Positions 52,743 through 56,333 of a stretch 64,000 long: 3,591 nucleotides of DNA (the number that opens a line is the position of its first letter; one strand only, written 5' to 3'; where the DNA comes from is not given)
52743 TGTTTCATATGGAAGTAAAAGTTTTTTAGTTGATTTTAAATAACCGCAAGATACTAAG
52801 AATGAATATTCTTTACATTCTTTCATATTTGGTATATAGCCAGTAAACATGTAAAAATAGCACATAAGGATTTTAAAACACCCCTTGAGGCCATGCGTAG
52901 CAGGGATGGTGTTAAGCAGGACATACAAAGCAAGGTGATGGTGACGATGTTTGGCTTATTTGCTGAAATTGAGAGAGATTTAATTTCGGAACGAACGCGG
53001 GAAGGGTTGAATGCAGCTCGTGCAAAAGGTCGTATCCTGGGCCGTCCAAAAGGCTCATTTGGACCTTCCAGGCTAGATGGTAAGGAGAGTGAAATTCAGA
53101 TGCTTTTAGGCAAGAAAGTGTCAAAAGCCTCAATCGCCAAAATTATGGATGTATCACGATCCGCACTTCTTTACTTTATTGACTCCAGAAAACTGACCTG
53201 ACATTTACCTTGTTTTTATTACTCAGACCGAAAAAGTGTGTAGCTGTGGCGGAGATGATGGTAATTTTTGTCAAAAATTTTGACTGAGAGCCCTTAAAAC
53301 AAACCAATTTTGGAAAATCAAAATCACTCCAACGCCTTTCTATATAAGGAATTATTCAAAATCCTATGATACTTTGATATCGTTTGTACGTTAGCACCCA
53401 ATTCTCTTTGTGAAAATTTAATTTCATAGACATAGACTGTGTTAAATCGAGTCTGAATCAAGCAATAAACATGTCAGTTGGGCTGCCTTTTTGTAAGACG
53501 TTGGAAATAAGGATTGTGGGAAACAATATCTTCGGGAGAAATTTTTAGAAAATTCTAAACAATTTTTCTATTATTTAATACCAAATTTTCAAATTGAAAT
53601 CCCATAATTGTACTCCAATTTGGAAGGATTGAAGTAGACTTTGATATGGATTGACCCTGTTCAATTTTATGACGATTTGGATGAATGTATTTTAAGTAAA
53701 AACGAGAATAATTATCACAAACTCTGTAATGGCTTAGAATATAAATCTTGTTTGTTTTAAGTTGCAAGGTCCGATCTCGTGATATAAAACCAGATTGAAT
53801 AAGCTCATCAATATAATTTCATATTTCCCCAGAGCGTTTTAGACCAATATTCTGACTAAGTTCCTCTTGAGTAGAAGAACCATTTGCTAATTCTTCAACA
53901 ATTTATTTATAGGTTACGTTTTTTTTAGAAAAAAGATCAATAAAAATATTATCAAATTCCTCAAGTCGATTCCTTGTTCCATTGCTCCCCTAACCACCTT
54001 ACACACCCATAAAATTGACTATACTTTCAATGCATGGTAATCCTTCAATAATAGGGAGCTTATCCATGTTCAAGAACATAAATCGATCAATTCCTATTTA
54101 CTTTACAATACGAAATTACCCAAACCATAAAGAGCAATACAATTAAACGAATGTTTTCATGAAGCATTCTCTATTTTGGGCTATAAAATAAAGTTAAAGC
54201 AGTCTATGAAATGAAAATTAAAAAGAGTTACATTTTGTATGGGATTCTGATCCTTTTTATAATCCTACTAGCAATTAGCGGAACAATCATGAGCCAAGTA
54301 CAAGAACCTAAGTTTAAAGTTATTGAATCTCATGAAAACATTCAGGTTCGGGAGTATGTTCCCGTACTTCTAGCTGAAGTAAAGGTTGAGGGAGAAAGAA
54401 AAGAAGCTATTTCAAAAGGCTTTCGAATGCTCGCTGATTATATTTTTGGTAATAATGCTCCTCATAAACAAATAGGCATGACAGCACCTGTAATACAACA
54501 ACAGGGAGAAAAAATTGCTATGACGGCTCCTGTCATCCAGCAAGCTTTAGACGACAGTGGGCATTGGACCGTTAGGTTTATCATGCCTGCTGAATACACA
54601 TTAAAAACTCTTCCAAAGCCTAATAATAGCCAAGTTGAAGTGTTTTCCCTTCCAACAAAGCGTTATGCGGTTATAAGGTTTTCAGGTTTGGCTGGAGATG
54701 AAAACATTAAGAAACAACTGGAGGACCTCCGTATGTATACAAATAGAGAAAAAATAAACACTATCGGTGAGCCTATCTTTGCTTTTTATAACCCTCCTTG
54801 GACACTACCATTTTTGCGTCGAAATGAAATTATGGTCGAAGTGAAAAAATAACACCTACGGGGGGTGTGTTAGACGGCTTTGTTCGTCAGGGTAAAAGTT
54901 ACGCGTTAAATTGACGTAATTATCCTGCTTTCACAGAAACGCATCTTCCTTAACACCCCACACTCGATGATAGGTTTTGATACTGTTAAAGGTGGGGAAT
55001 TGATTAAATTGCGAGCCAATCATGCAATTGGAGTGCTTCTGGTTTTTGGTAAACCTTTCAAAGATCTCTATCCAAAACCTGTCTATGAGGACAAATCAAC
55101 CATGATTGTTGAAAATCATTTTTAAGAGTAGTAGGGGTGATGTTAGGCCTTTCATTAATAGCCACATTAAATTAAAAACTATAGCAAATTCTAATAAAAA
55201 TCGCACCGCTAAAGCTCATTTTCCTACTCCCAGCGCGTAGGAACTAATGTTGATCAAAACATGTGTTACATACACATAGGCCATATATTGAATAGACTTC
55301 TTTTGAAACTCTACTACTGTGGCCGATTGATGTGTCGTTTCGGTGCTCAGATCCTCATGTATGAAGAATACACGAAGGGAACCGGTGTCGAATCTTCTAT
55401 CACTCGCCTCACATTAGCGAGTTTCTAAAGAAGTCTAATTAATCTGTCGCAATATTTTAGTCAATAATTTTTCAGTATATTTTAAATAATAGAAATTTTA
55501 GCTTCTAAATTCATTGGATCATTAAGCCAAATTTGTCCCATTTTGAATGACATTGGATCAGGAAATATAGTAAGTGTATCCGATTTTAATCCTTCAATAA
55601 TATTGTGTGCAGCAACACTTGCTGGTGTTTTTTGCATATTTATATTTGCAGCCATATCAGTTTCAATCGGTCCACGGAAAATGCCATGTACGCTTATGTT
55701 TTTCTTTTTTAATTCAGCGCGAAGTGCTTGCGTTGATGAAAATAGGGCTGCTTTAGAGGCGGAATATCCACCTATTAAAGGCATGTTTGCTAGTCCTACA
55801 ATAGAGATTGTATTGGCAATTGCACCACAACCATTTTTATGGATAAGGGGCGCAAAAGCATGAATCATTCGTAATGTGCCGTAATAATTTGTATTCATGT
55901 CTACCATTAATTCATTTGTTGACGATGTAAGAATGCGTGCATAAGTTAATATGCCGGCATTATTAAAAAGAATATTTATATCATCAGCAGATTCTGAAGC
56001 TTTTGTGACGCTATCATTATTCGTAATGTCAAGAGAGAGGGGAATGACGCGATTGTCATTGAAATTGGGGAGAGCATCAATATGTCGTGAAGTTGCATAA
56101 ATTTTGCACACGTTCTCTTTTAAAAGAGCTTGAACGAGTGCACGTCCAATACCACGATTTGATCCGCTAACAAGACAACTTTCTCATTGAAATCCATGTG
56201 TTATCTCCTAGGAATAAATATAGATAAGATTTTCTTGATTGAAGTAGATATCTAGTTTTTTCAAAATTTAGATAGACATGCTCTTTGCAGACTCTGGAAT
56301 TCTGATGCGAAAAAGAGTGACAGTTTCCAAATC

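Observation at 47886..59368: Tn3-family-derived composite with perfect 36-bp terminal IRs, nested internal IR copies and decayed tnpA/tnpR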

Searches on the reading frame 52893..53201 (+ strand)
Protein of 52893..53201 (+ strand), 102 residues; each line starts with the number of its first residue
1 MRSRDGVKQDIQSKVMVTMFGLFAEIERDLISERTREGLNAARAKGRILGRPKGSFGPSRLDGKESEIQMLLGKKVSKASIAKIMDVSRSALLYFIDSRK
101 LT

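Call 6: search_protein_families(library=pfam, proteins=[window:52893-53201:+], max_evalue=0.01)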
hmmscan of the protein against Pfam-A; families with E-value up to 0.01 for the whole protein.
window:52893-53201:+ (102 aa): 1 family
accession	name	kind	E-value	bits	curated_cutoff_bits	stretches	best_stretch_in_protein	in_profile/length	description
PF00239.26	Resolvase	-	2.6e-09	37.7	23.3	1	12-47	109-144/145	Resolvase, N terminal domain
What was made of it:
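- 52893..53201 (+): Serine recombinase (tnpR-like) C-terminal half. Resolvase positions 109-144 of 145 (call 6).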

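Call 56: search_dna_similar(query=window:52893-53198:+, collection=plasmids, mode=protein, max_rows=15)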
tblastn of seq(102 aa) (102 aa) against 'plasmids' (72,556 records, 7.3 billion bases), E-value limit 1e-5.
Records with a match: 2375; places in all: 2565; records where one place covers at least 80% of the query: 1887.
Best place of each record, by identity: 60-80% 4; <60% 2371.
By first word of the organism name: Klebsiella 309; Staphylococcus 270; Escherichia 234; Campylobacter 208; Enterococcus 171; Bacillus 167; Xanthomonas 142; Pseudomonas 138; Salmonella 41; Clostridium 39; and 177 more.
By predicted mobility (MOB-suite, as given by PLSDB): non-mobilizable 1028; conjugative 856; mobilizable 491.
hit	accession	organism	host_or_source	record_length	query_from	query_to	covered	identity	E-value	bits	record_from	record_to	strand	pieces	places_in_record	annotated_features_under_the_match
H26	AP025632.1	Annamia dubia NIES-4383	-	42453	7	101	93%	47.9%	8e-18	84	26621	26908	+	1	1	resolvase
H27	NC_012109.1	Desulforapulum autotrophicum HRM2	-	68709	9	101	91%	48.9%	2e-17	83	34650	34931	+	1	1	master DNA invertase Mpi family serine-type recombinase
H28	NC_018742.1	Emticicia oligotrophica DSM 17448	warm spring water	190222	11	101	89%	49.5%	4e-16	79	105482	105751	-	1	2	recombinase family protein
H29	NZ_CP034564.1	Flammeovirga pectinis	mono bacterial isolate,scallop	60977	9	101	91%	47.9%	3e-17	82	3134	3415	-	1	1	none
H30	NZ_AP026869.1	Aureispira anguillae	Anguilla japonica,Standard,head of ...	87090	9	101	91%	46.8%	9e-18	84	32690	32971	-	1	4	master DNA invertase Mpi family serine-type recombinase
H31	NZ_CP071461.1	Campylobacter jejuni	broiler chicken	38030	13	101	87%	48.4%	9e-14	72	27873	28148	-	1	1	recombinase family protein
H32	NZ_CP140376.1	Campylobacter jejuni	-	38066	13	101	87%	48.4%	9e-14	72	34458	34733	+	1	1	recombinase family protein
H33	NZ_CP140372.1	Campylobacter jejuni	-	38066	13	101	87%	48.4%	9e-14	72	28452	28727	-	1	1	recombinase family protein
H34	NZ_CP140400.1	Campylobacter jejuni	human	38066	13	101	87%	48.4%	9e-14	72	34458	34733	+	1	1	recombinase family protein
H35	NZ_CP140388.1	Campylobacter jejuni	human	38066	13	101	87%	48.4%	9e-14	72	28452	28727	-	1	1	recombinase family protein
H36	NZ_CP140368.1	Campylobacter jejuni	human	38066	13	101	87%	48.4%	9e-14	72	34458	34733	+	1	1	recombinase family protein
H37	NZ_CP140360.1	Campylobacter jejuni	human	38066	13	101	87%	48.4%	9e-14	72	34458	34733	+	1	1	recombinase family protein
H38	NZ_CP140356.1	Campylobacter jejuni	-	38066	13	101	87%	48.4%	9e-14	72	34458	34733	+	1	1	recombinase family protein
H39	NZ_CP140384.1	Campylobacter jejuni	-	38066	13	101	87%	48.4%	9e-14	72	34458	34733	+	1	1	recombinase family protein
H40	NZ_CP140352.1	Campylobacter jejuni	-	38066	13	101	87%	48.4%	9e-14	72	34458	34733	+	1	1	recombinase family protein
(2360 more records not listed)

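Call 57: get_annotated_region(hit=H30, flank=4000)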
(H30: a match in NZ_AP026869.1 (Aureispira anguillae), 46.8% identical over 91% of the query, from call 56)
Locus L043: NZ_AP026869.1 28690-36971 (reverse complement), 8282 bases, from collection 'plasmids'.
description: Aureispira anguillae strain EL160426 plasmid pAUEb, complete sequence
organism: Aureispira anguillae (NCBI taxid 2864201)
taxonomy: Bacteria; Bacteroidota; Saprospiria; Saprospirales; Saprospiraceae; Aureispira; Aureispira anguillae
host: -; source: Anguilla japonica,Standard,head of leptocephalus larvae of the Japanese eel; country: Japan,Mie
typing (MOB-suite, as given by PLSDB): non-mobilizable
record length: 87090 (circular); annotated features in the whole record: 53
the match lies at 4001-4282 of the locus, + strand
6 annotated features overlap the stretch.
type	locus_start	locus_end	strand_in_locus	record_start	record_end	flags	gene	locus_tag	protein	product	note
CDS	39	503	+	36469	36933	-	-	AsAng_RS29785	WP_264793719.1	hypothetical protein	-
CDS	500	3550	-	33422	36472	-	-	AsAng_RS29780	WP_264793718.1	Tn3 family transposase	-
CDS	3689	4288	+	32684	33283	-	-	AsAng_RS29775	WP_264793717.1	master DNA invertase Mpi family serine-type recombinase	-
CDS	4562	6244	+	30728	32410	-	-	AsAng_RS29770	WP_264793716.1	transposase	GO:0006313 - DNA transposition [Evidence IEA]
CDS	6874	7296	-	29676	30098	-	-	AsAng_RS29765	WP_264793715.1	hypothetical protein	-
CDS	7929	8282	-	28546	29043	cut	-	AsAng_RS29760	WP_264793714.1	hypothetical protein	-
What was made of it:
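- Closest known: Nested or truncated Tn3 remnants on Aureispira anguillae pAUEb. Same: A 5'-truncated tnpA lies directly beside another Tn3 element's tnpR (call 57).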

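Call 68: search_protein_families(library=ncbifam, proteins=[window:52893-53201:+], max_evalue=0.001)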
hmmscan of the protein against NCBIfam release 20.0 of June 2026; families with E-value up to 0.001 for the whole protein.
window:52893-53201:+ (102 aa): 2 families
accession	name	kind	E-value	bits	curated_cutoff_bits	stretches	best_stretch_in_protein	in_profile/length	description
NF009949.0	PRK13413.1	equivalog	6.3e-25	88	272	1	7-100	103-197/203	master DNA invertase Mpi family serine-type recombinase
NF041201.1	recomb_XisF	equivalog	0.00086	18.3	375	1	11-98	105-191/465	fdxN element excision recombinase XisF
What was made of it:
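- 52893..53201 (+): NCBIfam positions 103-197 of 203 (call 68).
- Checked: The tnpR fragment at 52893-53201 matches Pfam Resolvase positions 109-144 of 145 (call 6) and NCBIfam serine recombinase positions 103-197 of 203 (call 68).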

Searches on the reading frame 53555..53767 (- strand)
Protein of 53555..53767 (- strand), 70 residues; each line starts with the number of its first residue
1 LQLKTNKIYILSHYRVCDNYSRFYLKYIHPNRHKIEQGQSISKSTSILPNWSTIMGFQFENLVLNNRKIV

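Call 6: search_protein_families(library=pfam, proteins=[window:53555-53767:-], max_evalue=0.01)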
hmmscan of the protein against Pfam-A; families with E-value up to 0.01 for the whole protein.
window:53555-53767:- (70 aa): 1 family
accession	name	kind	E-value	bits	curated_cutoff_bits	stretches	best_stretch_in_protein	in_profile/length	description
PF03008.20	DUF234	-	0.00017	22.3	22.5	1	24-64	1-41/100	Archaea bacterial proteins of unknown function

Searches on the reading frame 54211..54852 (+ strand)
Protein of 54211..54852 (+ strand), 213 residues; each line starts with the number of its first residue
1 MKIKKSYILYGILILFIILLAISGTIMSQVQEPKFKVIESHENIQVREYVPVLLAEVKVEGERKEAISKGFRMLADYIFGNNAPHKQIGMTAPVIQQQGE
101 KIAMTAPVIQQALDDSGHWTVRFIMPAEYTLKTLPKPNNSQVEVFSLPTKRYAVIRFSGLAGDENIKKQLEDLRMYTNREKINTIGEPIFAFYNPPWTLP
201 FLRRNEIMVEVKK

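Call 6: search_protein_families(library=pfam, proteins=[window:54211-54852:+], max_evalue=0.01)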
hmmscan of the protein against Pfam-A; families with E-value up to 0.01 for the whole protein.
window:54211-54852:+ (213 aa): 1 family
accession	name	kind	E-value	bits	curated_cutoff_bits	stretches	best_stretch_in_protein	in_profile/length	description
PF04832.17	SOUL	-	4e-48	164.2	27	2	97-210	56-173/173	SOUL heme-binding protein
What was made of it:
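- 54211..54852 (+): SOUL haem-binding family gene (interior gene). Pfam SOUL, E 4e-48 (call 6).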

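Call 68: search_protein_families(library=ncbifam, proteins=[window:54211-54852:+], max_evalue=0.001)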
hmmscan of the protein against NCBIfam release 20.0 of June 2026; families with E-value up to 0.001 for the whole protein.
window:54211-54852:+ (213 aa): 0 families

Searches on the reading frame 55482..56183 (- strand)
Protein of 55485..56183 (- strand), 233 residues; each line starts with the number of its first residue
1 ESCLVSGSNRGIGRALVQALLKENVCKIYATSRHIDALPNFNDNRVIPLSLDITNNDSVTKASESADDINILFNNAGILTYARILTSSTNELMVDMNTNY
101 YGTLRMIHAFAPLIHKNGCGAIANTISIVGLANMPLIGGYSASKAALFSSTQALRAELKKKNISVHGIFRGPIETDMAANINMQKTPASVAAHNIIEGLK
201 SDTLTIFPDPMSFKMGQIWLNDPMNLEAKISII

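Call 6: search_protein_families(library=pfam, proteins=[window:55482-56111:-], max_evalue=0.01)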
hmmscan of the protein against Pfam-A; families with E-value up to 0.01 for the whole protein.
window:55482-56111:- (209 aa): 2 families
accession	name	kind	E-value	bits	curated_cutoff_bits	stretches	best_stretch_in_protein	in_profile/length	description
PF00106.31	adh_short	-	7.2e-27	94.6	26.6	1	19-160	48-193/195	short chain dehydrogenase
PF13561.12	adh_short_C2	-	4.2e-23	82.6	27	1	21-165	46-193/236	Enoyl-(Acyl carrier protein) reductase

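Call 71: search_protein_families(library=pfam, proteins=[window:55485-56183:-], max_evalue=1)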
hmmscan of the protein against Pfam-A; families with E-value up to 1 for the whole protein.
seq(233 aa): 6 families
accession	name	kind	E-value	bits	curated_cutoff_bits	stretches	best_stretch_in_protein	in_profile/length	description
PF00106.31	adh_short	-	1.7e-32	113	26.6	1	4-184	4-193/195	short chain dehydrogenase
PF13561.12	adh_short_C2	-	4.7e-25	89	27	1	9-188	5-192/236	Enoyl-(Acyl carrier protein) reductase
PF01370.27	Epimerase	-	6.6e-06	26.1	20.9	1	4-111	2-103/240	NAD dependent epimerase/dehydratase family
PF13460.12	NAD_binding_10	-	5e-05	23.7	27.2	1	7-69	1-64/184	NAD(P)H-binding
PF08659.16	KR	-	7e-05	23.3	22.6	1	3-147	3-156/180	KR domain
PF01073.25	3Beta_HSD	-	0.055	12.9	22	1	5-109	2-102/280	3-beta hydroxysteroid dehydrogenase/isomerase family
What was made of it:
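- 55482..56183 (-): Short-chain dehydrogenase gene that has lost its start (a stop lies 5 codons before the GxxxGIG motif). adh_short positions 4-193 of 195 when read from the upstream stop (call 71).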
